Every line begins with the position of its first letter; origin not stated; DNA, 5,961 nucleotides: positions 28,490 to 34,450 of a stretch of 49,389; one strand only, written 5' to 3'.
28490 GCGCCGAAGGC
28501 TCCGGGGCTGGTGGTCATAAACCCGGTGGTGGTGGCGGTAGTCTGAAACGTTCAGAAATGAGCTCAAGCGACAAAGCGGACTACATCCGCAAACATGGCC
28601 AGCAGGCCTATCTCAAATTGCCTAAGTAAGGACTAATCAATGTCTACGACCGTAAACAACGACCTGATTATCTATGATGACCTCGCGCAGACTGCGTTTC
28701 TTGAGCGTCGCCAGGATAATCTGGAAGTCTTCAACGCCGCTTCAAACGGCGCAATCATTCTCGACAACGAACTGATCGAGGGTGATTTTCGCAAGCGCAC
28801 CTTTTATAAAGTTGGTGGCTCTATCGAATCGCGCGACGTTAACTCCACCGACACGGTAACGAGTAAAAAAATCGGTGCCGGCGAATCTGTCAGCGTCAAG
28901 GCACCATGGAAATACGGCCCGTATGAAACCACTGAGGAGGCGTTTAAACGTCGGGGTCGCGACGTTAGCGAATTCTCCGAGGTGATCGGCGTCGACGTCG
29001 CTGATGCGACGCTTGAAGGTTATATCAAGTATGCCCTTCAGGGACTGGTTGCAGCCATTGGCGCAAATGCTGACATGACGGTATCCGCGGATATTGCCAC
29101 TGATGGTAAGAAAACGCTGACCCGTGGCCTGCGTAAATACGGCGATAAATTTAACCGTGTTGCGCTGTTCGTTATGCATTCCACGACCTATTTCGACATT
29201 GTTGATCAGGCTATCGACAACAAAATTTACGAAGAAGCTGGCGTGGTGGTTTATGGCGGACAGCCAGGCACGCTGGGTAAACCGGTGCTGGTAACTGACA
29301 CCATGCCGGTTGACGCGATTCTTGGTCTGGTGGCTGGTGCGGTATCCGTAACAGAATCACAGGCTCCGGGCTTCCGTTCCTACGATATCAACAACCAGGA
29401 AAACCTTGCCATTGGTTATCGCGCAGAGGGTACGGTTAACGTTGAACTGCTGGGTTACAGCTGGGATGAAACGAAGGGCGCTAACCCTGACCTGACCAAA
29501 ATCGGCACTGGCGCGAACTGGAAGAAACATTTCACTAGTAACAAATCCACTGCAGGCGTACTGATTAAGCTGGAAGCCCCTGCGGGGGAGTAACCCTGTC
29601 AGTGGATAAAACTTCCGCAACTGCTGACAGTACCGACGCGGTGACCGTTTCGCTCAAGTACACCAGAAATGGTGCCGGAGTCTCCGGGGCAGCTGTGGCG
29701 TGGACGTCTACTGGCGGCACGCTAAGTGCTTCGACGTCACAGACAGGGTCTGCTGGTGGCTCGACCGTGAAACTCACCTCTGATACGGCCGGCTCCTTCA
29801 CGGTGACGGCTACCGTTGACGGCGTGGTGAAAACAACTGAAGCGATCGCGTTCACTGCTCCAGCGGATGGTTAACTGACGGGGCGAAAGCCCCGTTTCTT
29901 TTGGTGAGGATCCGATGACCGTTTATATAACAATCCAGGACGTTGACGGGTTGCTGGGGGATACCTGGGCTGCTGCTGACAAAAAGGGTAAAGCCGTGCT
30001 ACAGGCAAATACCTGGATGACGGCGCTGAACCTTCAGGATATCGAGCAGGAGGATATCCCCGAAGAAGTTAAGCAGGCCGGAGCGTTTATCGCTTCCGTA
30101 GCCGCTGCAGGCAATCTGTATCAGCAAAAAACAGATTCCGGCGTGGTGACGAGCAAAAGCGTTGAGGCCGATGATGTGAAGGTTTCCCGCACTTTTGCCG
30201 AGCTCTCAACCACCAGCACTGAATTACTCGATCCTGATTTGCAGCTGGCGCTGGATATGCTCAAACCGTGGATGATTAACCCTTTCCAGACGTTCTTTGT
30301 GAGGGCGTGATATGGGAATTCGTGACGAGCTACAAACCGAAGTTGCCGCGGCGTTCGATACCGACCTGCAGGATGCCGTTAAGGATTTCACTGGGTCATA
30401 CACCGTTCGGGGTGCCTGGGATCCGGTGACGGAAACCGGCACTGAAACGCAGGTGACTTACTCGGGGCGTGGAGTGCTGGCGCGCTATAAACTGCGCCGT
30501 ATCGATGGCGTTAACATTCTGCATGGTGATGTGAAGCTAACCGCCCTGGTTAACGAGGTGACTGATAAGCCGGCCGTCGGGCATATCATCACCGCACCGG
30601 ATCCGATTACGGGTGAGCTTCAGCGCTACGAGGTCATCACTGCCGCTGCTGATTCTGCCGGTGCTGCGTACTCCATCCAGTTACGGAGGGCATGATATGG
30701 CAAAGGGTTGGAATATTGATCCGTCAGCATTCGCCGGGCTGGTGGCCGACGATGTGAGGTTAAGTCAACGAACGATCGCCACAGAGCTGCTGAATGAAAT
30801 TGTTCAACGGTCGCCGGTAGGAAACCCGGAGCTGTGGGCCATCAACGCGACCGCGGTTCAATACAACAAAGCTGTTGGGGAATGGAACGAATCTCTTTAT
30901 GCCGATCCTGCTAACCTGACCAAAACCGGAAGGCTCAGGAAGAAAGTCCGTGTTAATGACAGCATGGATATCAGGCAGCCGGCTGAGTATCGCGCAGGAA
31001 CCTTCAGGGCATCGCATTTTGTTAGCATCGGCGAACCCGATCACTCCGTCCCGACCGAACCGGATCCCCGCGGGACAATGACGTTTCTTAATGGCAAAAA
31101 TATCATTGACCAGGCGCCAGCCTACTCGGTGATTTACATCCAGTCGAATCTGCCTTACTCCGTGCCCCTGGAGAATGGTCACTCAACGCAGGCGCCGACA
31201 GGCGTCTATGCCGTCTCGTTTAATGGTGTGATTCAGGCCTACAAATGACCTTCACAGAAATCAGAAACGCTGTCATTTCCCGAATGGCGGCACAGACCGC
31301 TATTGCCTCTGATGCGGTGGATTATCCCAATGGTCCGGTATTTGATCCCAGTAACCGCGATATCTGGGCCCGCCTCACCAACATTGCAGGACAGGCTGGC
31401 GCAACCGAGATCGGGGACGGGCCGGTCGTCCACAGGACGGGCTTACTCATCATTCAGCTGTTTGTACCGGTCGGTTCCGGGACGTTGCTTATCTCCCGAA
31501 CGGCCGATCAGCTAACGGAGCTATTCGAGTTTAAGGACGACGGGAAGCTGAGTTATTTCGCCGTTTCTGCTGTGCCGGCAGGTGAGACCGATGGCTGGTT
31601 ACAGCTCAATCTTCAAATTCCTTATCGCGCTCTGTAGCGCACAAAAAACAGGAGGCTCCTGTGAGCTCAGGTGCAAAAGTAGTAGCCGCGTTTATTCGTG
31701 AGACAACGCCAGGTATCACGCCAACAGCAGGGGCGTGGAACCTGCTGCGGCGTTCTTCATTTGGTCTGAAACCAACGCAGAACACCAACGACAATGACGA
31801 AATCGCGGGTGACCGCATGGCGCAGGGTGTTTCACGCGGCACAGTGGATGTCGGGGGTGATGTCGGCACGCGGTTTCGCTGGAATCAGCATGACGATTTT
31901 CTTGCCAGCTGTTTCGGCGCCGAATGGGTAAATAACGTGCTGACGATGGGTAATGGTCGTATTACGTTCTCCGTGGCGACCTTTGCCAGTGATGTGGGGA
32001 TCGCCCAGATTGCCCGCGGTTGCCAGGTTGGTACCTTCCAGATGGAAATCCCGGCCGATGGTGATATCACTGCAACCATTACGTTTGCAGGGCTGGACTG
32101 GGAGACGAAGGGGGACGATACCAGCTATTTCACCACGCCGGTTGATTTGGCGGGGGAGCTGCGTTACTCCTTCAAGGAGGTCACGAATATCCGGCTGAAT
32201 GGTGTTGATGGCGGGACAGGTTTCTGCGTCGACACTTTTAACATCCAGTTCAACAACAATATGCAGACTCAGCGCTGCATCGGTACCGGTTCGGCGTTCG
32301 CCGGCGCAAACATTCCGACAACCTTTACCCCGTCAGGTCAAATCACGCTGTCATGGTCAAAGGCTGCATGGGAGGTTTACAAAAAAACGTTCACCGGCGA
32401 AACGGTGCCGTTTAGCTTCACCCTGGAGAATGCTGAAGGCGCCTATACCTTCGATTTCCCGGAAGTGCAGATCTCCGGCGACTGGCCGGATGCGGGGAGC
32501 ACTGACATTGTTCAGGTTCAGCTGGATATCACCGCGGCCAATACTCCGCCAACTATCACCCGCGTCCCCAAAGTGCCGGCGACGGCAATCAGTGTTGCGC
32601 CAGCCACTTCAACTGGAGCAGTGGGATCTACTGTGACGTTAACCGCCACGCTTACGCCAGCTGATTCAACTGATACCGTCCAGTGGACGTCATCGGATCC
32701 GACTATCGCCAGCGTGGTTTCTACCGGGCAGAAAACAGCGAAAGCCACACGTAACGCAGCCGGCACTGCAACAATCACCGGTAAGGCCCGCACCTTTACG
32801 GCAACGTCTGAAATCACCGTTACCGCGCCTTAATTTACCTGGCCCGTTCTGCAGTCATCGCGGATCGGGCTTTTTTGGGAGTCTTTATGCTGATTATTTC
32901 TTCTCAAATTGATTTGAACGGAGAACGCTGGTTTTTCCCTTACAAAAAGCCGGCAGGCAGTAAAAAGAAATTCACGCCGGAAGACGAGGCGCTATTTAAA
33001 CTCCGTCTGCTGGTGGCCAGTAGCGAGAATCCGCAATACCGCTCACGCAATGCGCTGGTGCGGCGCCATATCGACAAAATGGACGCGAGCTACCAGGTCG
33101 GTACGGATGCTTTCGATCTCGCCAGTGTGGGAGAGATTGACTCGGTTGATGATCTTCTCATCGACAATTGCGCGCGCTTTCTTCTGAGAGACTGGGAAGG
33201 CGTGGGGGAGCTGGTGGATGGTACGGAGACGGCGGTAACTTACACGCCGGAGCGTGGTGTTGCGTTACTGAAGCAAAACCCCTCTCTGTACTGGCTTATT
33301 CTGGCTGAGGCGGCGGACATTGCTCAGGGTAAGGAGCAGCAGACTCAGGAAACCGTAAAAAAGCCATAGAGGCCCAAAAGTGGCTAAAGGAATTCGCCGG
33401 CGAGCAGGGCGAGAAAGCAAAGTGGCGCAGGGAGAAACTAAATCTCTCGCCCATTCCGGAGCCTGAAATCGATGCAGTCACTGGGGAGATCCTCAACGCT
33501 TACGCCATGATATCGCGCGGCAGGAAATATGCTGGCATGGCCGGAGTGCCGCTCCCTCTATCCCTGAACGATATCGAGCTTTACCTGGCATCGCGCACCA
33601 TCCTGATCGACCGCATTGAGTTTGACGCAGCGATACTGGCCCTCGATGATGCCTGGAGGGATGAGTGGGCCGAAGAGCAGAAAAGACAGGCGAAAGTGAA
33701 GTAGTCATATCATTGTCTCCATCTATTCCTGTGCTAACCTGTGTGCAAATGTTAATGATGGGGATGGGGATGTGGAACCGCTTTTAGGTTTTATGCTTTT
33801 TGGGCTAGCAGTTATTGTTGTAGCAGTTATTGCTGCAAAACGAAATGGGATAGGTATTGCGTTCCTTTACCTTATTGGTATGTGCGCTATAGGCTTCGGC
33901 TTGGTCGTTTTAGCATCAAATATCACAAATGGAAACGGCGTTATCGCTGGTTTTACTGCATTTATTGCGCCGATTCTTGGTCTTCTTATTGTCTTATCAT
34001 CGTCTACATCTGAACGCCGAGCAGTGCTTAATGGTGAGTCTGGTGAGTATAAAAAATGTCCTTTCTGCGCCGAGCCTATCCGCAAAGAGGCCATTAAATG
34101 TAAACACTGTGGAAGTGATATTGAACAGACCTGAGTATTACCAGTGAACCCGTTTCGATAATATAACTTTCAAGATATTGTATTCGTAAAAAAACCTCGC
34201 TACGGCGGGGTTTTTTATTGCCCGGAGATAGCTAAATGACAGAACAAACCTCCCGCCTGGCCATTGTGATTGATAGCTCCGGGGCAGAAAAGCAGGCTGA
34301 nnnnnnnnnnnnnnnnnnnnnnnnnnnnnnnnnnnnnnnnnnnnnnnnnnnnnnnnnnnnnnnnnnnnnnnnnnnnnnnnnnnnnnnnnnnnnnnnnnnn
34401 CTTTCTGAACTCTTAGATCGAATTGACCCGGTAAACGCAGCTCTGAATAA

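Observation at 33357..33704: Canonical -1 programmed frameshift site for tail assembly chaperone G/GT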

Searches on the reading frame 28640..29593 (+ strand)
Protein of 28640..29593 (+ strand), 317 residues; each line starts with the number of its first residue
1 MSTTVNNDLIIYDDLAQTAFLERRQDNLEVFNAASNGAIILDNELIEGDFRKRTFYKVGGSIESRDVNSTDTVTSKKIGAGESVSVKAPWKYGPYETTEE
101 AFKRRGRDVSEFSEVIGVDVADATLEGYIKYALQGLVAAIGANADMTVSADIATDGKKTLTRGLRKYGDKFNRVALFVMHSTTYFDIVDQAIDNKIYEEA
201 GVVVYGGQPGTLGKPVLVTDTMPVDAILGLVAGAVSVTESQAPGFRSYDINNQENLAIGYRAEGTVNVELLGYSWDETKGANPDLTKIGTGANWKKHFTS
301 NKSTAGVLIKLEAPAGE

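Call 31: search_protein_families(library=phrogs, proteins=[window:28640-29593:+], max_evalue=0.00001)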
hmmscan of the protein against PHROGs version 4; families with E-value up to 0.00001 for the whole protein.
window:28640-29593:+ (317 aa): 3 families
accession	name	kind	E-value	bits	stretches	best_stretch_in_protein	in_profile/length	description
phrog_247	-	head and packaging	6e-77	260.2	1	2-314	4-346/351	major head protein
phrog_15687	-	unknown function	7.1e-41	140.7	1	5-140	2-139/140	-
phrog_15288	-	head and packaging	1.9e-12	48.3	1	155-297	8-156/172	major head protein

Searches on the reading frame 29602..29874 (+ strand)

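Call 31: search_protein_families(library=phrogs, proteins=[window:29602-29874:+], max_evalue=0.00001)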
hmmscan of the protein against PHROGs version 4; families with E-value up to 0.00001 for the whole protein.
window:29602-29874:+ (90 aa): 1 family
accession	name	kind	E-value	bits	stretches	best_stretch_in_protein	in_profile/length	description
phrog_9781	-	unknown function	5.1e-51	172.2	1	1-90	1-90/90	-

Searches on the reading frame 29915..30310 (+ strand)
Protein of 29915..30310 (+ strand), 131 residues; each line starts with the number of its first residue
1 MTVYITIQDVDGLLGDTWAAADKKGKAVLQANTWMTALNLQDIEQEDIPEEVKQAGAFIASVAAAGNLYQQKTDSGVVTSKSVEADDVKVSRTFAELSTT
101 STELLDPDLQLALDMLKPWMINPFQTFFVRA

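Call 31: search_protein_families(library=phrogs, proteins=[window:29915-30310:+], max_evalue=0.00001)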
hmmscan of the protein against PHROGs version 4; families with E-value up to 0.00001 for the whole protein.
window:29915-30310:+ (131 aa): 2 families
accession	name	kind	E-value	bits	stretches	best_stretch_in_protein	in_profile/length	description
phrog_493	-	connector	1.7e-45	155.2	1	3-130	2-126/128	head-tail adaptor Ad1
phrog_477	-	connector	6.8e-06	26.9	0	42-122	90-167/220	head-tail adaptor Ad1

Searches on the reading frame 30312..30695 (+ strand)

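Call 31: search_protein_families(library=phrogs, proteins=[window:30312-30695:+], max_evalue=0.00001)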
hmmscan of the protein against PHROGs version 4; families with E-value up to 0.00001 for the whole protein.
window:30312-30695:+ (127 aa): 1 family
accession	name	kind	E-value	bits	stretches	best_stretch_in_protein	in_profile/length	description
phrog_161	-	connector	1.9e-28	100.2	1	1-127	1-120/120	head closure Hc1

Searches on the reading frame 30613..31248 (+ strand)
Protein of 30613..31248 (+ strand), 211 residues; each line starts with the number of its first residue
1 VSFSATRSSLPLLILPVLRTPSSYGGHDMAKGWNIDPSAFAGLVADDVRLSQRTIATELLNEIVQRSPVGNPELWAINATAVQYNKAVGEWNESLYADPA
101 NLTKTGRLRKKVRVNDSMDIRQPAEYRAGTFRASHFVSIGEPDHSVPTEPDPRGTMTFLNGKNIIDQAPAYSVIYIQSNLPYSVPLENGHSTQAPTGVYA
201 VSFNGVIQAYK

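Call 31: search_protein_families(library=phrogs, proteins=[window:30613-31248:+], max_evalue=0.00001)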
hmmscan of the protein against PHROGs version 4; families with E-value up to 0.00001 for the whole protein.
window:30613-31248:+ (211 aa): 1 family
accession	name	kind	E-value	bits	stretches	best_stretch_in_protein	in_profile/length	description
phrog_169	-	connector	5.1e-44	152.2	1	28-211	125-253/275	tail completion or Neck1 protein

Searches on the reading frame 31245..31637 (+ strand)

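Call 31: search_protein_families(library=phrogs, proteins=[window:31245-31637:+], max_evalue=0.00001)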
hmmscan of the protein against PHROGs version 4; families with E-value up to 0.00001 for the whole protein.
window:31245-31637:+ (130 aa): 1 family
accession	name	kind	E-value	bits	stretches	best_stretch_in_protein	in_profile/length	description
phrog_179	-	connector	2.1e-38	132.4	1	1-129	16-148/162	tail terminator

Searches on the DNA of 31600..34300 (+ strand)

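Call 3: search_dna_similar(query=window:31600-34300:+, collection=phages, mode=near, max_rows=25)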
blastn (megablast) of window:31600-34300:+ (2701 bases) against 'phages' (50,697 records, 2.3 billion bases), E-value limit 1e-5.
Records with a match: 9; places in all: 9; records where one place covers at least 80% of the query: 5.
Best place of each record, by identity: 95-99% 5; 90-95% 4.
By first word of the organism name: Klebsiella 9.
By host as written in the record: Klebsiella pneumoniae KH43 2; Klebsiella pneumoniae ST16-OXA48 1; Klebsiella pneumoniae ST11-VIM1 1; Klebsiella pneumoniae ST846-OXA48 1; Klebsiella pneumoniae ST974-OXA48 1; Klebsiella pneumoniae 1; Klebsiella pneumoniae ST405-OXA48 1; Klebsiella pneumoniae KP26 1.
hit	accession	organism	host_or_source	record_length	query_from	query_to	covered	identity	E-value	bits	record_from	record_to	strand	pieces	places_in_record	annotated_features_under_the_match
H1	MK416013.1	Klebsiella phage ST16-OXA48phi5.1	Klebsiella pneumoniae ST16-OXA48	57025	1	2701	84%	96.5%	0e+0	3752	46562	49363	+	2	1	tail protein | hypothetical protein (x3) | tail tape measure protein | electron transfer flavoprotein subunit beta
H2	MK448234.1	Klebsiella phage ST11-VIM1phi8.2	Klebsiella pneumoniae ST11-VIM1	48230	1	2701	81%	96.7%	0e+0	3650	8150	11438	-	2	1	Ig domain-containing protein | hypothetical protein (x3) | zinc ribbon domain-containing protein (x2) | tail protein | electron transfer flavoprotein subunit beta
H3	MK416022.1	Klebsiella phage ST846-OXA48phi9.2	Klebsiella pneumoniae ST846-OXA48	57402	1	2701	81%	95.8%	0e+0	3534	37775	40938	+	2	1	putative tail fiber protein | hypothetical protein (x3) | membrane protein | tail protein | electron transfer flavoprotein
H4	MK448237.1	Klebsiella phage ST974-OXA48phi18.2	Klebsiella pneumoniae ST974-OXA48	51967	1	2701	81%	95.6%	0e+0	3517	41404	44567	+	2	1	putative tail fiber protein | hypothetical protein (x3) | zinc ribbon domain-containing protein | tail protein | electron transfer flavoprotein subunit beta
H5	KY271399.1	Klebsiella phage 5 LV-2017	Klebsiella pneumoniae KH43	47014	1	2175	81%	91.6%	0e+0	3009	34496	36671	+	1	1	putative tail fiber protein | hypothetical protein (x2)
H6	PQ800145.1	Klebsiella phage Kpn_R1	Klebsiella pneumoniae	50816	1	2074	77%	93.3%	0e+0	3055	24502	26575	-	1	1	record has no annotation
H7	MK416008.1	Klebsiella phage ST405-OXA48phi1.3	Klebsiella pneumoniae ST405-OXA48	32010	1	2083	66%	90.9%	0e+0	2389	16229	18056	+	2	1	hypothetical protein (x3) | electron transfer flavoprotein subunit beta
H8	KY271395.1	Klebsiella phage 2b LV-2017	Klebsiella pneumoniae KH43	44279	2584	2639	2%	91.2%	2e-10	75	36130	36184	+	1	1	tail length tape-measure protein 1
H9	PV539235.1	Klebsiella phage vB_Kpn_RAH1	Klebsiella pneumoniae KP26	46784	2595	2639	2%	95.6%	2e-9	71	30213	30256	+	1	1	tail length tape-measure protein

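Call 6: get_annotated_region(hit=H1, flank=3000)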
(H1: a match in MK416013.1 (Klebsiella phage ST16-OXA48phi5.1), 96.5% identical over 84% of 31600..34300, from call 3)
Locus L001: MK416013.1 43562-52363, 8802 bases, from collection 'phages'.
description: Klebsiella phage ST16-OXA48phi5.1, complete genome.
organism: Klebsiella phage ST16-OXA48phi5.1 (NCBI taxid 2510481)
taxonomy: Viruses; Duplodnaviria; Heunggongvirae; Uroviricota; Caudoviricetes
host: Klebsiella pneumoniae ST16-OXA48; source: -; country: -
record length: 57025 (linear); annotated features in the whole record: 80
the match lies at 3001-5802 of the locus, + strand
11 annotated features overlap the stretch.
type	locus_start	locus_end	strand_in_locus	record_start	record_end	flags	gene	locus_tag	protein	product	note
CDS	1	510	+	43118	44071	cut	-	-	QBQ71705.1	major capsid protein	-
CDS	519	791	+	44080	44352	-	-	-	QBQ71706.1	hypothetical protein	-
CDS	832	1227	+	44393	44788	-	-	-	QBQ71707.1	protein singed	-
CDS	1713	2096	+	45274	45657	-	-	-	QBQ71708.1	glutamate 5-kinase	-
CDS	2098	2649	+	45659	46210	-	-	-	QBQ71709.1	hypothetical protein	-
CDS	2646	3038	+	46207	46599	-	-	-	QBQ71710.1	electron transfer flavoprotein subunit beta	-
CDS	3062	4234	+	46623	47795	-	-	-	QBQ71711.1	tail protein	-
CDS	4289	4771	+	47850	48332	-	-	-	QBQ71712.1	hypothetical protein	-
CDS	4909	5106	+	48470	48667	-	-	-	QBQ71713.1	hypothetical protein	-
CDS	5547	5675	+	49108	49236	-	-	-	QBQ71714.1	hypothetical protein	-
CDS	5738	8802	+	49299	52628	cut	-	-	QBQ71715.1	tail tape measure protein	Lambda family phage tail tape measure protein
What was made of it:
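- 31661..32833 (+): Tail tube (major tail) protein gene, 390 aa, immediately upstream (context). Annotated 'tail protein' in MK416013 (call 6).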

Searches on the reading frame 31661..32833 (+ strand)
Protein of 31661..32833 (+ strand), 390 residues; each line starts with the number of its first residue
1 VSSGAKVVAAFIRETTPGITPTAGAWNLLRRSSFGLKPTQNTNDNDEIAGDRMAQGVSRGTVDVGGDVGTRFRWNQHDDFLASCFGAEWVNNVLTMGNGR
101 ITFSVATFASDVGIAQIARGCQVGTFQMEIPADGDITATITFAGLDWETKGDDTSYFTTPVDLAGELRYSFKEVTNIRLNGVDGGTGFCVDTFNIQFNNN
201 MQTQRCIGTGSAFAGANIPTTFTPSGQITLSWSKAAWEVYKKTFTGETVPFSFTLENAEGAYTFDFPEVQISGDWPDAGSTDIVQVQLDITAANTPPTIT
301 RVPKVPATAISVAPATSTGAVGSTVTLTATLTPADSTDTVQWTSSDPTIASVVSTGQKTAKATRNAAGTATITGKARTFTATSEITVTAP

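Call 7: search_protein_families(library=pfam, proteins=[window:31661-32833:+], max_evalue=0.01)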
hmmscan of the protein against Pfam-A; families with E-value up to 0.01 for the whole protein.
window:31661-32833:+ (390 aa): 2 families
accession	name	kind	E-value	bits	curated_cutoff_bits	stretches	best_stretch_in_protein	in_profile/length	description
PF18906.5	Phage_tube_2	-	1.2e-33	117.3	27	1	4-291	1-265/266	Phage tail tube protein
PF02368.24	Big_2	-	3.7e-08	33.7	22.8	1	307-376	2-68/79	Bacterial Ig-like domain (group 2)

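Call 8: search_protein_families(library=phrogs, proteins=[window:31661-32833:+], max_evalue=0.01)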
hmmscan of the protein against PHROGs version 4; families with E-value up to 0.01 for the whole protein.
window:31661-32833:+ (390 aa): 10 families
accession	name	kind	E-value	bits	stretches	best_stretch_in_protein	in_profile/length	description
phrog_290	-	tail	3.5e-133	445.9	1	1-388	13-410/411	minor tail protein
phrog_215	-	head and packaging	8.5e-21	75.6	1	297-390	213-306/491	structural protein with Ig domain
phrog_18978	-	unknown function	2.3e-12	48.2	1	1-99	1-99/108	-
phrog_41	-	tail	2.1e-11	44.9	1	278-389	130-244/245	major tail protein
phrog_853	-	tail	2.2e-09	37.9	1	277-388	133-245/254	major tail protein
phrog_341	-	tail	8e-07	30.2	1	304-388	64-146/154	major tail protein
phrog_10059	-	unknown function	3.7e-06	27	1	319-390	196-264/345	-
phrog_26622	-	tail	5.8e-05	22.8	1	307-386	335-415/691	tail fiber protein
phrog_1280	-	other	0.0012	19.5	1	306-388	164-245/248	Ig domain containing protein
phrog_20087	-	tail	0.0032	18.5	1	306-384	90-161/170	tail protein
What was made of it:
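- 31661..32833 (+): Pfam Phage_tube_2 E 1.2e-33 plus Big_2 (call 7); phrog_290 E 3.5e-133 (call 8).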

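Call 11: search_protein_families(library=ncbifam, proteins=[window:31661-32833:+], max_evalue=0.01)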
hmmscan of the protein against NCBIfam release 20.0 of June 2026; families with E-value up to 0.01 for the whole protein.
window:31661-32833:+ (390 aa): 0 families
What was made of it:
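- No Pfam-A or NCBIfam model in the local copies matches G or GT (calls 7, 11).
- Tried and rejected: Pfam and NCBIfam gave no hits for G or GT (calls 7, 11).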
